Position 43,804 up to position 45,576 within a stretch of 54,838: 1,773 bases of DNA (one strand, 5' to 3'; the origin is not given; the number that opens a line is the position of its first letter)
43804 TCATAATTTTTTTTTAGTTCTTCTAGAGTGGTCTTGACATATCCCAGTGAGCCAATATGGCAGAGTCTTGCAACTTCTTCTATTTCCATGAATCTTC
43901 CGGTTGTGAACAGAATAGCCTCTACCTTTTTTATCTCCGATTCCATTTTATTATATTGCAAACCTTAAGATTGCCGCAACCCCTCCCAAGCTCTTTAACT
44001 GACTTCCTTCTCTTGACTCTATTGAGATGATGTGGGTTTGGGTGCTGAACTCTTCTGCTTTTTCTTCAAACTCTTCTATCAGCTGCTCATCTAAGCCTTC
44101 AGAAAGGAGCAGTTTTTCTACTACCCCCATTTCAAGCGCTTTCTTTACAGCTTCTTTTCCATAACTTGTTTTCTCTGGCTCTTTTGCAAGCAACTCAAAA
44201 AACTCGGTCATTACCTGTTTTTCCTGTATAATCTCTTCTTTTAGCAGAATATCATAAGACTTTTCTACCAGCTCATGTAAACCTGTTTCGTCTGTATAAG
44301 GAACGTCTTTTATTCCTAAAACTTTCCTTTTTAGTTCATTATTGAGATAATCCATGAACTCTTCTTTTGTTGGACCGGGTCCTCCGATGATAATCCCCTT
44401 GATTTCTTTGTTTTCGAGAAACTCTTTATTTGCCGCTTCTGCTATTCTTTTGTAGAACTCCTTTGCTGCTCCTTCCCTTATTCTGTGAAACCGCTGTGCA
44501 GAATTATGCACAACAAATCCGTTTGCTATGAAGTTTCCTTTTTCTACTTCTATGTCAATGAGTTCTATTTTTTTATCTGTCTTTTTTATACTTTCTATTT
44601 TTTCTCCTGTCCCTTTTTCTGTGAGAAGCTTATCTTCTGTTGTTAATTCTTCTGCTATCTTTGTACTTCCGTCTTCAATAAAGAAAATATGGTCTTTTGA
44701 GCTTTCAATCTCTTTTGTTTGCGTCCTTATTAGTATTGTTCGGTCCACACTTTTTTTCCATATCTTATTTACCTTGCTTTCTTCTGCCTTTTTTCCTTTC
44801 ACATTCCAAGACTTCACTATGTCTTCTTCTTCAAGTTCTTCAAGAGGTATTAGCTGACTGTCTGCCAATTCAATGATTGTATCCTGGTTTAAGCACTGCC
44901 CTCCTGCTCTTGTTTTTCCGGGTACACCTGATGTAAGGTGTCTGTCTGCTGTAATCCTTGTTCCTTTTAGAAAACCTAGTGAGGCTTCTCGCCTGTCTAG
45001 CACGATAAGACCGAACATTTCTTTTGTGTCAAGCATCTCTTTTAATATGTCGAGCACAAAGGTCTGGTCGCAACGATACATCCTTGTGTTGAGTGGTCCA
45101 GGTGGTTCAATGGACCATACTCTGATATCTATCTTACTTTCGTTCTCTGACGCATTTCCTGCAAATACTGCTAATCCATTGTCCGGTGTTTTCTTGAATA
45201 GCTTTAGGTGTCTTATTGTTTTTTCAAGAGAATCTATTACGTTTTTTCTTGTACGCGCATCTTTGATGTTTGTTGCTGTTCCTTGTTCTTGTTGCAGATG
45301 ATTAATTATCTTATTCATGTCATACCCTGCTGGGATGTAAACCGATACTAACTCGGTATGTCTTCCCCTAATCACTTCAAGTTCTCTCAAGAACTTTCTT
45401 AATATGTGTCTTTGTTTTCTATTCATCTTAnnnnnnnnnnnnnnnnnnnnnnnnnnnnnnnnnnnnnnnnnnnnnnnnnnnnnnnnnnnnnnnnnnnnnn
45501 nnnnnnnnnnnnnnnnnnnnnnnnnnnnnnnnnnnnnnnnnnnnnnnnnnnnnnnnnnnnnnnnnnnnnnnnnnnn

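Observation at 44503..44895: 131-aa mini-intein inserted exactly after the catalytic GGQ motif of release factor aRF1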

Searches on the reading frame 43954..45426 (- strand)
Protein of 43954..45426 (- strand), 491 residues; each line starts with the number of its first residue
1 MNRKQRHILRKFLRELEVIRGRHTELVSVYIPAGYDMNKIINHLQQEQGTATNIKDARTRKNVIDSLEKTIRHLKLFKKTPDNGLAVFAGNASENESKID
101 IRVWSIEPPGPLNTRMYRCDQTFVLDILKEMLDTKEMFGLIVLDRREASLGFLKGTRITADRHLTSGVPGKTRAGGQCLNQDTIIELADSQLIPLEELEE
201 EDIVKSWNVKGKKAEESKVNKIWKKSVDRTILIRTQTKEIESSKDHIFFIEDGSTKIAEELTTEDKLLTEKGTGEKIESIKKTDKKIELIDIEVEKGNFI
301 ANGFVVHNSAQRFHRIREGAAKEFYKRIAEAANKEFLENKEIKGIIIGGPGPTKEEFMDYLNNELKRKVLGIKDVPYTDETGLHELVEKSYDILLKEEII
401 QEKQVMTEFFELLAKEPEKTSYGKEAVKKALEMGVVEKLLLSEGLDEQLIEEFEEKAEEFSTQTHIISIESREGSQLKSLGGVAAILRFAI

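Call 4: search_protein_families(library=pfam, proteins=[window:43954-45426:-], max_evalue=1)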
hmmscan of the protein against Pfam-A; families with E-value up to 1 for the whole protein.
window:43954-45426:- (491 aa): 11 families
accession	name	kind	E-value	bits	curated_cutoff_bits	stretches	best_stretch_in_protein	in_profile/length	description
PF03464.20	eRF1_2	-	1.3e-32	113.4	27.1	2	308-394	41-131/133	eRF1 domain 2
PF03465.20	eRF1_3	-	1e-23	84.3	25.8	1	399-491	1-106/106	eRF1 domain 3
PF03463.20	eRF1_1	-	7.1e-15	55.5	23.8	1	12-132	3-123/123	eRF1 domain 1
PF18854.6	baeRF_family10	-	1.7e-12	48.3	27.1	2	299-379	59-129/143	Bacterial archaeo-eukaryotic release factor family 10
PF14890.11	Intein_splicing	-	4.3e-09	36.8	35.8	2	275-308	121-155/155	Intein splicing domain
PF18859.6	acVLRF1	-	8e-08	33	27.1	1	309-389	43-123/130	Actinobacteria/chloroflexi VLRF1 release factor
PF07591.16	PT-HINT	-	0.0032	18.1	27.7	1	197-295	13-115/137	Pretoxin HINT domain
PF08032.17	SpoU_sub_bind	-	0.16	12.7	22.8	1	422-468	3-50/76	RNA 2'-O ribose methyltransferase substrate binding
PF00195.25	Chal_sti_synt_N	-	0.23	11.3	27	1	391-471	53-129/225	Chalcone and stilbene synthases, N-terminal domain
PF04055.27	Radical_SAM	-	0.62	10.7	29.5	1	307-361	115-163/166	Radical SAM superfamily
PF24580.1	DUF7607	-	0.98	10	27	1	201-262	13-70/110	Domain of unknown function (DUF7607)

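Call 5: search_protein_families(library=ncbifam, proteins=[window:43954-45426:-], max_evalue=1)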
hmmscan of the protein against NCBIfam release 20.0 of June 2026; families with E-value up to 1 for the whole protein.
window:43954-45426:- (491 aa): 11 families
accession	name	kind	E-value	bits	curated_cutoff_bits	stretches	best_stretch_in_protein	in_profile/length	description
TIGR03676.1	aRF1_eRF1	equivalog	1.8e-118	395.9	234.7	3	8-178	4-174/403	peptide chain release factor aRF-1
TIGR00111.1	pelota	equivalog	5.8e-28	98.2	177.65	1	312-491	170-351/351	mRNA surveillance protein pelota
NF038162.1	RtcB_rel_intein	exception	1.1e-08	33.5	1150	2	168-266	85-186/961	intein-containing RtcB family protein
NF052288.1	MSMEG_1130_fam_RHF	equivalog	2.4e-06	26.8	480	1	311-441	190-314/387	MSMEG_1130 family ribosome hibernation factor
NF038136.1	rSAM_Rv_intein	exception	2.4e-06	26.7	700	2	270-312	296-338/574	intein-containing Rv2578c family radical SAM protein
TIGR01445.1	intein_Nterm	domain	3.8e-06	27.8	24.5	1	178-250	1-83/83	intein N-terminal splicing region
NF041024.1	acVLRF1_NCBI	exception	1.8e-05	24.5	125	1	309-350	116-158/208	acVLRF1 family peptidyl-tRNA hydrolase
NF005852.0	PRK07773.1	equivalog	8.6e-05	21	780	1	177-290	397-512/886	replicative DNA helicase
TIGR01443.1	intein_Cterm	domain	0.00017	21.7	15.6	1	291-309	4-24/24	intein C-terminal splicing region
NF052663.1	RtcB_rel_intein2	exception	0.00033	19.6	1050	1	177-269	77-172/626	intein-containing RctB family protein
NF052289.1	Rv2629_fam_RHF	equivalog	0.002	17.4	320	1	312-449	158-294/357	Rv2629 family ribosome hibernation factor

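Call 6: find_homologous_proteins(query=window:43954-45426:-)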
Query window:43954-45426:- (491 aa): 4868 proteins with E <= 0.001 among 8000 candidates; the best 120 are listed.
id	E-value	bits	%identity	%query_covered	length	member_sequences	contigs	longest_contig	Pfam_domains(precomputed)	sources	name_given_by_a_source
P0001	0.0e+0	1059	100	100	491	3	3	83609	PF03465.21,PF03464.21,PF18854.7,PF18859.7,PF14890.12,PF03463.21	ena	-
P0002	1.0e-193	663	64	99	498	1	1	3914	PF07591.16,PF03465.21,PF03464.21,PF18854.7,PF18859.7,PF01079.26,PF14890.12,PF03463.21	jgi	jgi:peptide subunit release factor 1 (eRF1)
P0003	4.5e-189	647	61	100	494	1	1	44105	PF03465.21,PF03464.21,PF18854.7,PF14890.12,PF03463.21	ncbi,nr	ncbi:hypothetical protein HY500_02010 [Candidatus Woesearchaeota archaeon]|nr:hypothetical protein [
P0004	1.4e-188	646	61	100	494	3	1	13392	PF03465.21,PF03464.21,PF18854.7,PF14890.12,PF03463.21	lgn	-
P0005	9.5e-186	636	60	100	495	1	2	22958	PF07591.16,PF03465.21,PF03464.21,PF18854.7,PF18859.7,PF14890.12,PF03463.21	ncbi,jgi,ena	-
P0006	3.8e-185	634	60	100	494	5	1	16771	PF03465.21,PF03464.21,PF14890.12,PF03463.21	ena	-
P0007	1.6e-183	629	60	100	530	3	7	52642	PF03465.21,PF03464.21,PF18854.7,PF14890.12,PF03463.21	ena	-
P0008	2.4e-183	628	59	100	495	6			PF03465.21,PF03464.21,PF18854.7,PF14890.12,PF03463.21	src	-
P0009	2.5e-183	628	100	62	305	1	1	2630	PF03465.21,PF03464.21,PF18854.7,PF14890.12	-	-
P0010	4.8e-183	627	61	99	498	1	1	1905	PF07591.16,PF03465.21,PF03464.21,PF18854.7,PF18859.7,PF01079.26,PF14890.12,PF03463.21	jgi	-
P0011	1.2e-181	623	59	100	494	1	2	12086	PF03465.21,PF03464.21,PF18854.7,PF18859.7,PF14890.12,PF03463.21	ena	-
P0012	4.7e-181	621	59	100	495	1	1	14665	PF03465.21,PF03464.21,PF18854.7,PF01079.26,PF14890.12,PF03463.21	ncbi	-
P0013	6.1e-181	620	58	100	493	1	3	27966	PF03465.21,PF03464.21,PF18854.7,PF14890.12,PF03463.21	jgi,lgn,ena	-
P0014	1.0e-180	620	61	100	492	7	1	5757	PF03465.21,PF03464.21,PF18854.7,PF18859.7,PF14890.12,PF03463.21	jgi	-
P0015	2.2e-180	619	61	100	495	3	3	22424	PF03465.21,PF03464.21,PF18854.7,PF01079.26,PF14890.12,PF03463.21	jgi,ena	-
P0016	2.7e-180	618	60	100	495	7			PF03465.21,PF03464.21,PF01079.26,PF14890.12,PF03463.21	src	-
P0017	5.3e-180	617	60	100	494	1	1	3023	PF03465.21,PF03464.21,PF18854.7,PF18859.7,PF01079.26,PF14890.12,PF03463.21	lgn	-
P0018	6.4e-180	617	60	100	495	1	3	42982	PF07591.16,PF03465.21,PF01248.32,PF03464.21,PF18854.7,PF18859.7,PF01079.26,PF14890.12,PF03463.21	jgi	jgi:peptide subunit release factor 1 (eRF1)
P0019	1.1e-179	616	59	100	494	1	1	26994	PF07591.16,PF03465.21,PF03464.21,PF18854.7,PF01079.26,PF14890.12,PF03463.21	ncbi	-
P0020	1.6e-179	616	59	100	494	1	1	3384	PF03465.21,PF03464.21,PF18854.7,PF01079.26,PF03463.21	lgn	-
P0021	1.9e-179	616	60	100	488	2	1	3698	PF03465.21,PF03464.21,PF18854.7,PF14890.12,PF03463.21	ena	-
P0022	6.6e-179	614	60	100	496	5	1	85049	PF07591.16,PF03465.21,PF03464.21,PF18854.7,PF05203.22,PF18859.7,PF14890.12,PF03463.21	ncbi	ncbi:MAG: polymorphic toxin-type HINT domain-containing protein [archaeon]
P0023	1.4e-178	613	59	100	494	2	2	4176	PF07591.16,PF03465.21,PF03464.21,PF18854.7,PF01079.26,PF14890.12,PF03463.21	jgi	-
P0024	2.0e-178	612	59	98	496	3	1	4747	PF07591.16,PF03465.21,PF03464.21,PF18854.7,PF14890.12,PF03463.21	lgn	-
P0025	3.7e-178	611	59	100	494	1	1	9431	PF07591.16,PF03465.21,PF03464.21,PF18854.7,PF01079.26,PF14890.12,PF03463.21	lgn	-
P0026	6.9e-178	610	59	100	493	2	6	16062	PF03465.21,PF03464.21,PF18854.7,PF18859.7,PF14890.12,PF03463.21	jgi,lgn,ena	-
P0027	1.3e-177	609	59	100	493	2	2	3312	PF03465.21,PF03464.21,PF18854.7,PF18859.7,PF14890.12,PF03463.21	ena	-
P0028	3.4e-177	608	62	96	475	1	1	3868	PF07591.16,PF03465.21,PF03464.21,PF18854.7,PF14890.12,PF03463.21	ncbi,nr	ncbi:hypothetical protein HY643_04485, partial [Candidatus Woesearchaeota archaeon]|nr:hypothetical 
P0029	2.2e-176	605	58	100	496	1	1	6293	PF07591.16,PF03465.21,PF03464.21,PF18854.7,PF14890.12,PF03463.21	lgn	-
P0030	2.5e-176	605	58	99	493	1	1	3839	PF03465.21,PF03464.21,PF18854.7,PF18859.7,PF14890.12,PF03463.21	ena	-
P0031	2.9e-176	605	58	98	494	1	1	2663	PF03465.21,PF03464.21,PF01079.26,PF14890.12,PF03463.21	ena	-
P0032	7.4e-176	604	59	98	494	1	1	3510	PF03465.21,PF03464.21,PF01079.26,PF14890.12,PF03463.21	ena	-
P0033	8.6e-176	603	57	100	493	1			PF07591.16,PF03465.21,PF03464.21,PF18854.7,PF14890.12,PF03463.21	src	-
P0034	1.3e-175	603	58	98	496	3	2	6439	PF03465.21,PF03464.21,PF18854.7,PF01079.26,PF14890.12,PF03463.21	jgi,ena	-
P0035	5.8e-175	601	56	100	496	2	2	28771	PF03465.21,PF03464.21,PF18854.7,PF18859.7,PF14890.12,PF03463.21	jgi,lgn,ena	-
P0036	2.6e-174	599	57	100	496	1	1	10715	PF07591.16,PF03465.21,PF03464.21,PF18854.7,PF14890.12,PF03463.21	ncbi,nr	ncbi:hypothetical protein D6777_01915 [Candidatus Woesearchaeota archaeon]|nr:MAG: hypothetical prot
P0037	7.1e-174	597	59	97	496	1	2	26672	PF03465.21,PF03464.21,PF18854.7,PF14890.12,PF03463.21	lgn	-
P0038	7.2e-174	597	60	100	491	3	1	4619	PF07591.16,PF03465.21,PF03464.21,PF18854.7,PF01079.26,PF14890.12,PF03463.21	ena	-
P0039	8.5e-174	597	58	100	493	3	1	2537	PF03465.21,PF03464.21,PF18854.7,PF18859.7,PF14890.12,PF03463.21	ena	-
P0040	9.9e-174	597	58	99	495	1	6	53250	PF03465.21,PF03464.21,PF18854.7,PF18859.7,PF14890.12,PF03463.21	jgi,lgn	jgi:peptide subunit release factor 1 (eRF1)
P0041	1.1e-173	596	59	51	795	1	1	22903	PF03465.21,PF03464.21,PF18854.7,PF14528.12,PF18859.7,PF14890.12,PF03463.21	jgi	jgi:peptide subunit release factor 1 (eRF1)/intein/homing endonuclease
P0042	1.7e-173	596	56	99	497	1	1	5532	PF03465.21,PF03464.21,PF18854.7,PF18859.7,PF14890.12,PF03463.21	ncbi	-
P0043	9.1e-173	594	58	100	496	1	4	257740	PF07591.16,PF03465.21,PF03464.21,PF18854.7,PF18859.7,PF14890.12,PF03463.21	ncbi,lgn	-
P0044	1.6e-172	593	57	100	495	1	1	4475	PF07591.16,PF03465.21,PF03464.21,PF18854.7,PF18859.7,PF01079.26,PF14890.12,PF03463.21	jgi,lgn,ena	-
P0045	1.6e-172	593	56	100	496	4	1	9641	PF03465.21,PF03464.21,PF18854.7,PF14890.12,PF03463.21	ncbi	-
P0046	2.5e-172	592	57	100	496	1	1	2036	PF07591.16,PF03465.21,PF03464.21,PF18854.7,PF18859.7,PF01079.26,PF14890.12,PF03463.21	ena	-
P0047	3.9e-172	591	59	51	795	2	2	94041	PF03465.21,PF03464.21,PF18854.7,PF14528.12,PF14890.12,PF03463.21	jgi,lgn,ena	-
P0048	4.3e-172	591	57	61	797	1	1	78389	PF03465.21,PF03464.21,PF18854.7,PF14528.12,PF18859.7,PF14890.12,PF03463.21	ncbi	-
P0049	5.4e-172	591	57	100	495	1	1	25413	PF07591.16,PF03465.21,PF03464.21,PF18854.7,PF18859.7,PF03463.21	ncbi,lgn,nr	ncbi:MAG: hypothetical protein U9Q69_05735 [Nanoarchaeota archaeon]|nr:hypothetical protein [Nanoarc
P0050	1.2e-171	590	58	100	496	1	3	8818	PF07591.16,PF03465.21,PF03464.21,PF18854.7,PF18859.7,PF14890.12,PF03463.21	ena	-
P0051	1.3e-171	590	57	98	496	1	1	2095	PF03465.21,PF03464.21,PF18854.7,PF14890.12,PF03463.21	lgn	-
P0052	1.5e-171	589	58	100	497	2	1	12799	PF03465.21,PF03464.21,PF14890.12,PF03463.21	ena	-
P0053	1.6e-171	589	57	100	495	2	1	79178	PF07591.16,PF03465.21,PF03464.21,PF18854.7,PF18859.7,PF01079.26,PF14890.12,PF03463.21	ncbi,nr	ncbi:hypothetical protein HZA98_01760 [Candidatus Woesearchaeota archaeon]|nr:hypothetical protein [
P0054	1.1e-170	587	58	100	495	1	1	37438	PF03465.21,PF03464.21,PF18854.7,PF18859.7,PF01079.26,PF14890.12,PF03463.21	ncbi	ncbi:MAG: hypothetical protein ABIJ18_00040 [archaeon]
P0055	1.5e-170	586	57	100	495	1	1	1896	PF07591.16,PF03465.21,PF03464.21,PF18854.7,PF01079.26,PF14890.12,PF03463.21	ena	-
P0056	2.3e-170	586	58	100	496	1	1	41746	PF07591.16,PF03465.21,PF03464.21,PF18854.7,PF14890.12,PF03463.21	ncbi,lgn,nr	ncbi:MAG: polymorphic toxin-type HINT domain-containing protein [bacterium]|nr:polymorphic toxin-typ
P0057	2.9e-170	585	56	100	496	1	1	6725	PF07591.16,PF03465.21,PF03464.21,PF18854.7,PF14890.12,PF03463.21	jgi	jgi:peptide subunit release factor 1 (eRF1)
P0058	3.0e-170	585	57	100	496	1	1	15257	PF07591.16,PF03465.21,PF03464.21,PF18854.7,PF14890.12,PF03463.21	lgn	-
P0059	3.8e-170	585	57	100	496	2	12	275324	PF07591.16,PF03465.21,PF03464.21,PF18854.7,PF18859.7,PF14890.12,PF03463.21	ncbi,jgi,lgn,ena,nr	ncbi:hypothetical protein HOC80_00405 [archaeon]|jgi:peptide subunit release factor 1 (eRF1)|nr:hypo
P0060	4.2e-170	585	55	100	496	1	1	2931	PF07591.16,PF03465.21,PF03464.21,PF18854.7,PF01079.26,PF14890.12,PF03463.21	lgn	-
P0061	4.4e-170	585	57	100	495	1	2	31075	PF03465.21,PF03464.21,PF18854.7,PF14890.12,PF03463.21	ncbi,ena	-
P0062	4.8e-170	585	57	100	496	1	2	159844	PF07591.16,PF03465.21,PF03464.21,PF18854.7,PF18859.7,PF14890.12,PF03463.21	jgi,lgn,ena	jgi:peptide subunit release factor 1 (eRF1)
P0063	5.5e-170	584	57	100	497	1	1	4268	PF07591.16,PF03465.21,PF03464.21,PF18854.7,PF05203.22,PF01079.26,PF14890.12,PF03463.21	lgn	-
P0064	1.5e-169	583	54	100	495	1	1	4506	PF07591.16,PF03465.21,PF03464.21,PF18854.7,PF05203.22,PF01079.26,PF14890.12,PF03463.21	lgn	-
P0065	7.6e-169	581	57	100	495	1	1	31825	PF07591.16,PF03465.21,PF03464.21,PF18854.7,PF14890.12,PF03463.21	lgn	-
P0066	9.0e-169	580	57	100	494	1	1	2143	PF07591.16,PF03465.21,PF03464.21,PF18854.7,PF18859.7,PF14890.12,PF03463.21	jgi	-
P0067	1.2e-168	580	56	100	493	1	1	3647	PF03465.21,PF03464.21,PF18854.7,PF14890.12,PF03463.21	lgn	-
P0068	1.4e-168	580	56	100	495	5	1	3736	PF03465.21,PF03464.21,PF18854.7,PF01079.26,PF14890.12,PF03463.21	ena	-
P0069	1.5e-168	580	55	100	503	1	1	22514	PF03465.21,PF03464.21,PF18854.7,PF18859.7,PF14890.12,PF03463.21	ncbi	ncbi:MAG: hypothetical protein ABIB71_02745 [Candidatus Woesearchaeota archaeon]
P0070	2.1e-168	579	56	100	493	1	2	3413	PF03465.21,PF03464.21,PF18854.7,PF14890.12,PF03463.21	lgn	-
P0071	2.1e-168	579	56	100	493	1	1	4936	PF07591.16,PF03465.21,PF03464.21,PF18854.7,PF14890.12,PF03463.21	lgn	-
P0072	2.6e-168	579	56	100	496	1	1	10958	PF07591.16,PF03465.21,PF03464.21,PF18854.7,PF18859.7,PF01079.26,PF14890.12,PF03463.21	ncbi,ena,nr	ncbi:MAG: hypothetical protein ISS01_01755 [Nanoarchaeota archaeon]|nr:hypothetical protein [Nanoarc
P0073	3.2e-168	579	56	100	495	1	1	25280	PF03465.21,PF03464.21,PF18854.7,PF14890.12,PF03463.21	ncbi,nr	ncbi:hypothetical protein EXS74_00765 [Candidatus Woesearchaeota archaeon]|nr:hypothetical protein [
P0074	3.2e-168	579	57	100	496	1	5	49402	PF03465.21,PF03464.21,PF18854.7,PF18859.7,PF14890.12,PF03463.21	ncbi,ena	-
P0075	8.2e-168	577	57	100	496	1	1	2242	PF07591.16,PF03465.21,PF03464.21,PF18854.7,PF03463.21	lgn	-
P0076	1.2e-167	577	57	100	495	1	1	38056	PF07591.16,PF03465.21,PF03464.21,PF18854.7,PF18859.7,PF01079.26,PF14890.12,PF03463.21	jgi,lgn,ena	-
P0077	1.4e-167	576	57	100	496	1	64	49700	PF07591.16,PF03465.21,PF03464.21,PF18854.7,PF18859.7,PF14890.12,PF03463.21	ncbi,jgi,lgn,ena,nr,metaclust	ncbi:MAG: Peptide chain release factor subunit 1 [archaeon GW2011_AR17]|nr:MAG: Peptide chain releas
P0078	1.4e-167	576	56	100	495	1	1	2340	PF03465.21,PF03464.21,PF18854.7,PF18859.7,PF14890.12,PF03463.21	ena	-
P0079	3.0e-167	575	54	100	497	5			PF07591.16,PF03465.21,PF03464.21,PF18854.7,PF14890.12,PF03463.21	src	-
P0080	3.2e-167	575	56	100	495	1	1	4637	PF07591.16,PF03465.21,PF03464.21,PF18854.7,PF14890.12,PF03463.21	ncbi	-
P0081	4.2e-167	575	60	51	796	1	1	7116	PF03465.21,PF03464.21,PF18854.7,PF14528.12,PF14890.12,PF03463.21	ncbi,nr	ncbi:hypothetical protein HYX19_02795 [Candidatus Woesearchaeota archaeon]|nr:hypothetical protein [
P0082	4.6e-167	575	57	100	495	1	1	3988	PF03465.21,PF03464.21,PF18854.7,PF18859.7,PF14890.12,PF03463.21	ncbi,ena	-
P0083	6.8e-167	574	56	98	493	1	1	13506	PF07591.16,PF03465.21,PF03464.21,PF18854.7,PF14890.12,PF03463.21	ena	-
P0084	8.8e-167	574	56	99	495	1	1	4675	PF03465.21,PF03464.21,PF18854.7,PF18859.7,PF01079.26,PF14890.12,PF03463.21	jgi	-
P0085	8.8e-167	574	57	100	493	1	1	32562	PF03465.21,PF03464.21,PF18854.7,PF14890.12,PF03463.21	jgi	-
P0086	1.5e-166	573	56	100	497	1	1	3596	PF07591.16,PF03465.21,PF03464.21,PF18854.7,PF01079.26,PF14890.12,PF03463.21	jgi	jgi:peptide subunit release factor 1 (eRF1)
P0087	2.2e-166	572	56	99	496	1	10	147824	PF07591.16,PF03465.21,PF03464.21,PF18854.7,PF18859.7,PF14890.12,PF03463.21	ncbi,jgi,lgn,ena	-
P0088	2.5e-166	572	56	99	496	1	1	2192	PF07591.16,PF03465.21,PF03464.21,PF18854.7,PF18859.7,PF01079.26,PF14890.12,PF03463.21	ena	-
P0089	2.5e-166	572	53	100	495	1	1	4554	PF07591.16,PF03465.21,PF03464.21,PF18854.7,PF18859.7,PF14890.12,PF03463.21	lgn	-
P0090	3.3e-166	572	56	100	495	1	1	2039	PF07591.16,PF03465.21,PF03464.21,PF18854.7,PF18859.7,PF01079.26,PF14890.12,PF03463.21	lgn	-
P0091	7.6e-166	571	53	100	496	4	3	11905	PF07591.16,PF03465.21,PF03464.21,PF18854.7,PF05203.22,PF14890.12,PF03463.21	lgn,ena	-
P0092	1.0e-165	570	57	100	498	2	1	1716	PF07591.16,PF03465.21,PF03464.21,PF18854.7,PF14890.12,PF03463.21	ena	-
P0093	1.7e-165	570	55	97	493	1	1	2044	PF07591.16,PF03465.21,PF01248.32,PF03464.21,PF18854.7,PF14890.12,PF03463.21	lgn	-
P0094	2.6e-165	569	56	100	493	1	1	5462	PF03465.21,PF03464.21,PF14890.12,PF03463.21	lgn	-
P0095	4.6e-165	568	54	100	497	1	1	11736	PF03465.21,PF03464.21,PF18854.7,PF14890.12,PF03463.21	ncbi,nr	ncbi:MAG: hypothetical protein Q8L34_04950 [Candidatus Woesearchaeota archaeon]|nr:hypothetical prot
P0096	7.2e-165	567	57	55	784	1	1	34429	PF03465.21,PF03464.21,PF18854.7,PF14528.12,PF14890.12,PF03463.21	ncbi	-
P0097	9.9e-165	567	56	100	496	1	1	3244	PF03465.21,PF03464.21,PF18854.7,PF18859.7,PF14890.12,PF03463.21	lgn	-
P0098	1.2e-164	567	57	58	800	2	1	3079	PF03465.21,PF03464.21,PF18854.7,PF14528.12,PF14890.12,PF03463.21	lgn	-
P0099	2.0e-164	566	55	100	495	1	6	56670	PF07591.16,PF03465.21,PF03464.21,PF18854.7,PF05203.22,PF18859.7,PF01079.26,PF14890.12,PF03463.21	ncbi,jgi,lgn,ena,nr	ncbi:MAG TPA: hypothetical protein VJJ79_00565 [Candidatus Nanoarchaeia archaeon]|nr:hypothetical pr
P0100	2.2e-164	566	54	100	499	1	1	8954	PF03465.21,PF03464.21,PF18854.7,PF01079.26,PF14890.12,PF03463.21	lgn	-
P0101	2.9e-164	565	56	57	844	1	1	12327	PF03465.21,PF03464.21,PF18854.7,PF01381.29,PF14528.12,PF14890.12,PF03463.21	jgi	-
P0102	3.0e-164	565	55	100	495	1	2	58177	PF07591.16,PF03465.21,PF03464.21,PF18854.7,PF05203.22,PF18859.7,PF01079.26,PF14890.12,PF03463.21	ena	-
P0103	3.9e-164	565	59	51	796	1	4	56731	PF03465.21,PF03464.21,PF18854.7,PF14528.12,PF14890.12,PF03463.21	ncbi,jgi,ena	-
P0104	4.5e-164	565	57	100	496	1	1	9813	PF07591.16,PF03465.21,PF03464.21,PF18854.7,PF01079.26,PF14890.12,PF03463.21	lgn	-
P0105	4.9e-164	565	54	100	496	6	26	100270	PF03465.21,PF01248.32,PF03464.21,PF18854.7,PF14890.12,PF03463.21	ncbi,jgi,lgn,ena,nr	ncbi:ribosomal L7Ae/L30e/S12e/Gadd45 family protein [Candidatus Woesearchaeota archaeon]|nr:ribosoma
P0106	5.9e-164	564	56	100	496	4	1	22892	PF07591.16,PF03465.21,PF03464.21,PF18854.7,PF14890.12,PF03463.21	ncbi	-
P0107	8.8e-164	564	55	59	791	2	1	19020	PF03465.21,PF03464.21,PF18854.7,PF14528.12,PF14890.12,PF03463.21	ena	-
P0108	1.1e-163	564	55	100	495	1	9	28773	PF03465.21,PF03464.21,PF18854.7,PF18859.7,PF14890.12,PF03463.21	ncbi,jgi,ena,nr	ncbi:hypothetical protein J4467_03255 [Candidatus Woesearchaeota archaeon]|nr:hypothetical protein [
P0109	1.1e-163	564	56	52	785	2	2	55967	PF03465.21,PF03464.21,PF18854.7,PF14528.12,PF14890.12,PF03463.21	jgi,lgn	-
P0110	1.3e-163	563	56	100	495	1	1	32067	PF07591.16,PF03465.21,PF03464.21,PF18854.7,PF18859.7,PF01079.26,PF14890.12,PF03463.21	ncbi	-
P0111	1.3e-163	563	56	100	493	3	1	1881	PF03465.21,PF03464.21,PF18854.7,PF14890.12,PF03463.21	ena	-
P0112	1.6e-163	563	61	51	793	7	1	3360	PF03465.21,PF01248.32,PF03464.21,PF18854.7,PF14528.12,PF18859.7,PF14890.12,PF03463.21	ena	-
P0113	1.7e-163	563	56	100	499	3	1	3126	PF07591.16,PF03465.21,PF03464.21,PF18854.7,PF18859.7,PF01079.26,PF14890.12,PF03463.21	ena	-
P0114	2.0e-163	563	55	100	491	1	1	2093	PF03465.21,PF03464.21,PF18854.7,PF18859.7,PF01079.26,PF14890.12,PF03463.21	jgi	-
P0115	2.0e-163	563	55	100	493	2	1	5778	PF07591.16,PF03465.21,PF03464.21,PF18854.7,PF18859.7,PF14890.12,PF03463.21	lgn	-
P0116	3.1e-163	562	56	100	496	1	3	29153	PF03465.21,PF03464.21,PF18854.7,PF18859.7,PF14890.12,PF03463.21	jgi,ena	-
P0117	7.9e-163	561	54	62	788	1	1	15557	PF03465.21,PF03464.21,PF18854.7,PF14528.12,PF14890.12,PF03463.21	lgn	-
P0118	9.7e-163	560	57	54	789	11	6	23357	PF03465.21,PF03464.21,PF18854.7,PF14528.12,PF14890.12,PF03463.21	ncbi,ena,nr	ncbi:hypothetical protein J4405_04635 [Candidatus Woesearchaeota archaeon]|nr:hypothetical protein [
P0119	1.1e-162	560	55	100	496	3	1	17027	PF07591.16,PF03465.21,PF03464.21,PF18854.7,PF18859.7,PF14890.12,PF03463.21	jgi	jgi:peptide subunit release factor 1 (eRF1)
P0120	1.5e-162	560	54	100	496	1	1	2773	PF03465.21,PF03464.21,PF18854.7,PF18859.7,PF14890.12,PF03463.21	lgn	-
